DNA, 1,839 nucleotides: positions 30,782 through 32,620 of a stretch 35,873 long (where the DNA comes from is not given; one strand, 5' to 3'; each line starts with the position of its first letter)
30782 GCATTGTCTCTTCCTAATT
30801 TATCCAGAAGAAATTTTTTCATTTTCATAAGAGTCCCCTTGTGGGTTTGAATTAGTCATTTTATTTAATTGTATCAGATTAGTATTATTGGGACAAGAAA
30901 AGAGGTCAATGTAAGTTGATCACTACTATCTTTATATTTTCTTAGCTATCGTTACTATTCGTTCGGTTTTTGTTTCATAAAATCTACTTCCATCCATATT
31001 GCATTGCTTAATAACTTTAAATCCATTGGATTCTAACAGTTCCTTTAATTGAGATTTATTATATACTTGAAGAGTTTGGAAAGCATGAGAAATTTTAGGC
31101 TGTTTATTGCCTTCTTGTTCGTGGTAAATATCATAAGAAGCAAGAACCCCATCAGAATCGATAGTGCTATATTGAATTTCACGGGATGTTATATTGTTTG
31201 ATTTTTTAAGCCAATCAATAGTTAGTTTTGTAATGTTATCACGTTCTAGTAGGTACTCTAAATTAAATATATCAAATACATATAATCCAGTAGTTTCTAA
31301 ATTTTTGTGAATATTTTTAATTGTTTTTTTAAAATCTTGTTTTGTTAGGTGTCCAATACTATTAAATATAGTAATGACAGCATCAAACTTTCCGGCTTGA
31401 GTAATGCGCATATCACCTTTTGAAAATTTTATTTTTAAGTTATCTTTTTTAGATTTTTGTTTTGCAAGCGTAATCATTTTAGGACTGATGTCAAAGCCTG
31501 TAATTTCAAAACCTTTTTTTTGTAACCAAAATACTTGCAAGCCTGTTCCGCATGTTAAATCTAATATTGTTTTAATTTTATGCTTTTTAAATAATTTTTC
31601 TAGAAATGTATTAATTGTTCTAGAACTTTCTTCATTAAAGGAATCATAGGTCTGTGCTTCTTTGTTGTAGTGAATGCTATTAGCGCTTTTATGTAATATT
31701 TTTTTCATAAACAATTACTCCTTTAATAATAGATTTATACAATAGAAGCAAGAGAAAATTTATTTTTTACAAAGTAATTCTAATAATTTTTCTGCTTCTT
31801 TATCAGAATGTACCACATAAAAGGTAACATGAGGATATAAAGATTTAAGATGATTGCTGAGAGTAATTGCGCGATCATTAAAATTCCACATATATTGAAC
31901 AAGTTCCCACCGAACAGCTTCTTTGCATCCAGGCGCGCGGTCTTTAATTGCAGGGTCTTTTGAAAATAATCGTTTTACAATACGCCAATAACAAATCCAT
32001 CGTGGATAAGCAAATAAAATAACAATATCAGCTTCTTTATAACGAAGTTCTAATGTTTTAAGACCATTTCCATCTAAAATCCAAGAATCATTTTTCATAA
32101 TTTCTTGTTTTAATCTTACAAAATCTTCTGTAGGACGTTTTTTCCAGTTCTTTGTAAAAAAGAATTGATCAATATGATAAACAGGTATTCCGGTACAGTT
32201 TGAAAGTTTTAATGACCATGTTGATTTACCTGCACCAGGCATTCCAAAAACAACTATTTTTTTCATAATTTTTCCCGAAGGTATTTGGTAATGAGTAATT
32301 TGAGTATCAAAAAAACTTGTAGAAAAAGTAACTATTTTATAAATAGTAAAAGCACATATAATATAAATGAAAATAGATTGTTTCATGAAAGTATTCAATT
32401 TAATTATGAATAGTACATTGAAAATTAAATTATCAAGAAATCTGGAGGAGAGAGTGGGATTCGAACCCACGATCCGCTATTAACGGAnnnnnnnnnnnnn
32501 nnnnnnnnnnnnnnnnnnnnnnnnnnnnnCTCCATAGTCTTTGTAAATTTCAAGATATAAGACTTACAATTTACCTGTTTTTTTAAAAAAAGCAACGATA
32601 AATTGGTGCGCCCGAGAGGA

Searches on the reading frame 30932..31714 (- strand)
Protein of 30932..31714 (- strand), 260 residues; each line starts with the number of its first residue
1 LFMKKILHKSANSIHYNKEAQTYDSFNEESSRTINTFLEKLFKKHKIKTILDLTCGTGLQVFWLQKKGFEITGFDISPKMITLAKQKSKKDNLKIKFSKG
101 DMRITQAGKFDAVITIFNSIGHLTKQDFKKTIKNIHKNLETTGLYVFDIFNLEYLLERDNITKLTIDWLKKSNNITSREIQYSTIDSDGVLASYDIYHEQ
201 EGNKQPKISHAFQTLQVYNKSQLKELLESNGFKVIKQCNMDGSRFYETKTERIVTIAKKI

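Call 8: search_protein_families(library=pfam, proteins=[window:30932-31714:-], max_evalue=0.01)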
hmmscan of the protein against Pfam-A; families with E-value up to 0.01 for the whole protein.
window:30932-31714:- (260 aa): 14 families
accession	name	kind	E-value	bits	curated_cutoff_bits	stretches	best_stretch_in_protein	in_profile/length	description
PF13649.12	Methyltransf_25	-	1.4e-19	71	27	1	50-143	1-97/97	Methyltransferase domain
PF13489.12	Methyltransf_23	-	1.7e-16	60.8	27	1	31-236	6-163/164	Methyltransferase domain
PF13847.12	Methyltransf_31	-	5.4e-15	55.8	27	1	45-156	2-114/145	Methyltransferase domain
PF08241.18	Methyltransf_11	-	2.3e-14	54.2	21.2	1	51-147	1-95/95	Methyltransferase domain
PF08242.18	Methyltransf_12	-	1.6e-12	48.4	30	1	51-143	1-96/98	Methyltransferase domain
PF05175.20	MTS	-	1.4e-07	31.8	23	1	38-115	23-104/170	Methyltransferase small domain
PF01209.24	Ubie_methyltran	-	3.4e-07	30.3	20.1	1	17-144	14-148/233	ubiE/COQ5 methyltransferase family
PF03848.20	TehB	-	3.5e-06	27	20.4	1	48-143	32-128/193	Tellurite resistance protein TehB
PF00891.24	Methyltransf_2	-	2e-05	24.5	22.3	1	20-144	37-161/210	O-methyltransferase domain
PF05724.17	TPMT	-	7.7e-05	22.9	26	1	28-92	20-84/218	Thiopurine S-methyltransferase (TPMT)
PF02086.21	MethyltransfD12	-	0.0011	19.2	22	1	36-129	10-96/253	D12 class N6 adenine-specific DNA methyltransferase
PF07757.19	AdoMet_MTase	-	0.002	18.8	27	1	34-77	45-92/115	Predicted AdoMet-dependent methyltransferase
PF13679.12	Methyltransf_32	-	0.002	18.5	27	1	31-107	10-92/143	Methyltransferase domain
PF09445.16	Methyltransf_15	-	0.0063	16.5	22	0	48-113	2-70/165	RNA cap guanine-N2 methyltransferase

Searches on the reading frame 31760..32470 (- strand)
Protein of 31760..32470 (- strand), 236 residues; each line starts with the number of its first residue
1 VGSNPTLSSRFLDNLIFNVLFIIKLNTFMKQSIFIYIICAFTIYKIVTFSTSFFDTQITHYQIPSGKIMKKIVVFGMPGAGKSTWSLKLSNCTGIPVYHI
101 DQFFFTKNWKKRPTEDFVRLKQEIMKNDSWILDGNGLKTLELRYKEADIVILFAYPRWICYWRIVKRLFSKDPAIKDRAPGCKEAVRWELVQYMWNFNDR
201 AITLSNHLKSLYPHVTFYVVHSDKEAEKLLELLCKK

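Call 8: search_protein_families(library=pfam, proteins=[window:31760-32470:-], max_evalue=0.01)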
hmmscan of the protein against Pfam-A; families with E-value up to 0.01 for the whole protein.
window:31760-32470:- (236 aa): 2 families
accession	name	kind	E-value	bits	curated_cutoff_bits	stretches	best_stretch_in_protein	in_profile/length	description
PF13238.12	AAA_18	-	0.00034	21.5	29.4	1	72-154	1-79/128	AAA domain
PF01443.25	Viral_helicase1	-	0.0034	17.7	21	1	72-154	1-92/228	Viral superfamily 1 RNA helicase core domain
